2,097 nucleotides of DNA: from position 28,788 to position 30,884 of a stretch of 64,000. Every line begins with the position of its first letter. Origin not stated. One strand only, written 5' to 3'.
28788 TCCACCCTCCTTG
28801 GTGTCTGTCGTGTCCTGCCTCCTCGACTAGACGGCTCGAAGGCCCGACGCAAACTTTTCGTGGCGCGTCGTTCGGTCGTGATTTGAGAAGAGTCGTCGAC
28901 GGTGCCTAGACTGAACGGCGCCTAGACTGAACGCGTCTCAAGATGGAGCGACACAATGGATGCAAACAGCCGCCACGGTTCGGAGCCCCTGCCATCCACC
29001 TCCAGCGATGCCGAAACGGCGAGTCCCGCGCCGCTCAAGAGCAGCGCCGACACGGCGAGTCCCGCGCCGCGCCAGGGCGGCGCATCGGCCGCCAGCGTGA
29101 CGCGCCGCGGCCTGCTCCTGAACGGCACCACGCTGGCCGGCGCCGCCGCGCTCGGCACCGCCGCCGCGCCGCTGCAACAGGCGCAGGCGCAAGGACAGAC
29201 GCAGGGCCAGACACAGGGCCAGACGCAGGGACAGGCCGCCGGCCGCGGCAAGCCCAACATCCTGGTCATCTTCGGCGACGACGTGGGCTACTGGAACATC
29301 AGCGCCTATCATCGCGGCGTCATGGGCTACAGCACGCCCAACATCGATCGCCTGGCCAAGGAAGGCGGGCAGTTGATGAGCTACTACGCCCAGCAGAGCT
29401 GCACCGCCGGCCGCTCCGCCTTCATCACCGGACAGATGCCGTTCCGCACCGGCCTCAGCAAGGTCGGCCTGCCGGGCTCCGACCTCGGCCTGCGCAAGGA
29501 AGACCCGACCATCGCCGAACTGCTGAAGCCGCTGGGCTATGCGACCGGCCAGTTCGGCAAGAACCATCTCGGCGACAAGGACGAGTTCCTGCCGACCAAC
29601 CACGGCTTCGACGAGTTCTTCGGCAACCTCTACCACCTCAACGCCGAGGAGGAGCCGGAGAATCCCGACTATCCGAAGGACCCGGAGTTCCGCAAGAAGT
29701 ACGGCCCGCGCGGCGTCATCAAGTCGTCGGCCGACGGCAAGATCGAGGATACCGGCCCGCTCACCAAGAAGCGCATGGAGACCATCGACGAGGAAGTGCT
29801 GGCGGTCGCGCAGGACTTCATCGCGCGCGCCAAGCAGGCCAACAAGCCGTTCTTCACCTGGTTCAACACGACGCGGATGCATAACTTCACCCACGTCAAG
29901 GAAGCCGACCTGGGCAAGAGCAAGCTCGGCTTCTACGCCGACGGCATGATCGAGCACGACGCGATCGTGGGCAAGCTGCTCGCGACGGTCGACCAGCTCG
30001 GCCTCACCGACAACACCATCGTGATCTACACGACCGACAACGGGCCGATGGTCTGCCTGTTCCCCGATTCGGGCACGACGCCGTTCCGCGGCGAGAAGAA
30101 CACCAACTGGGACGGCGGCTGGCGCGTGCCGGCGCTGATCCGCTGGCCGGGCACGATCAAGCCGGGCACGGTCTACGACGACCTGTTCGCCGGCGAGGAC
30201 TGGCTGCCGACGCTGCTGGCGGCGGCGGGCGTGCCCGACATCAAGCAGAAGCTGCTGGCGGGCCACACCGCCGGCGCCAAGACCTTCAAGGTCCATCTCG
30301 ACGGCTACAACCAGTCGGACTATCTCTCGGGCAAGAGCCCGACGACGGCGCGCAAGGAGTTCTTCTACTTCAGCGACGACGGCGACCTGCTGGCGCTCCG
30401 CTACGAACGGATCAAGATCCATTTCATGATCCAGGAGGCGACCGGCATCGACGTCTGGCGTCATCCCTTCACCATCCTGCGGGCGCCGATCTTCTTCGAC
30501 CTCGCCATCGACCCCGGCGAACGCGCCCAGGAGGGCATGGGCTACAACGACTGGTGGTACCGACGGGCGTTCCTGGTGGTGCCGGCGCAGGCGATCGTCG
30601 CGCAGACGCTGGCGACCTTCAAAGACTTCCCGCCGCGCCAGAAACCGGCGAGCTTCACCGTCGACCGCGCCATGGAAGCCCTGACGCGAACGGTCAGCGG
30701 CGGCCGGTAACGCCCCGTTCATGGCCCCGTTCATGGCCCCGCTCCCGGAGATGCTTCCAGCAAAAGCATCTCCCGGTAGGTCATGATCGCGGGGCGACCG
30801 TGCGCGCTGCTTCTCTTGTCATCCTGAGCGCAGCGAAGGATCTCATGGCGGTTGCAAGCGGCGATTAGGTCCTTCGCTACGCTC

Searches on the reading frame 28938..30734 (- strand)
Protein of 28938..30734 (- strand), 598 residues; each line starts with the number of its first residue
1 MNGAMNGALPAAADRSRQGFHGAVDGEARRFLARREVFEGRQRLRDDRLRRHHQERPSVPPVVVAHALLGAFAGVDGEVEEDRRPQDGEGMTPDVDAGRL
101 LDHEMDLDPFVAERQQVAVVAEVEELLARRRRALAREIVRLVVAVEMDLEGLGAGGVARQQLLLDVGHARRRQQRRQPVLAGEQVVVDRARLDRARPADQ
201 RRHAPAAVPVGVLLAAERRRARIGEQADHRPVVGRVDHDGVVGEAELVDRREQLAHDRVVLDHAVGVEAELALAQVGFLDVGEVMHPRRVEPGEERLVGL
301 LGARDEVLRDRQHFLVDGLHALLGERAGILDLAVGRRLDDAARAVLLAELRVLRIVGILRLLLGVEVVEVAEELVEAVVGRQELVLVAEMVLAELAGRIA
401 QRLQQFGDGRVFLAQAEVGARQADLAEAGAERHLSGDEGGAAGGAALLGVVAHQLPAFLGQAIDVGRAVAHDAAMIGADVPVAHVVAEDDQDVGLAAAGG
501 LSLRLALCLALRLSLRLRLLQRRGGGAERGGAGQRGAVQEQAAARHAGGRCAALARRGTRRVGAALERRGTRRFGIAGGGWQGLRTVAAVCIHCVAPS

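Call 102: search_dna_similar(query=window:28938-30734:-, collection=phages, mode=protein, max_evalue=0.00001, max_rows=4)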
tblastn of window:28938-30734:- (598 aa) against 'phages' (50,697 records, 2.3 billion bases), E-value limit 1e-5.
No match.
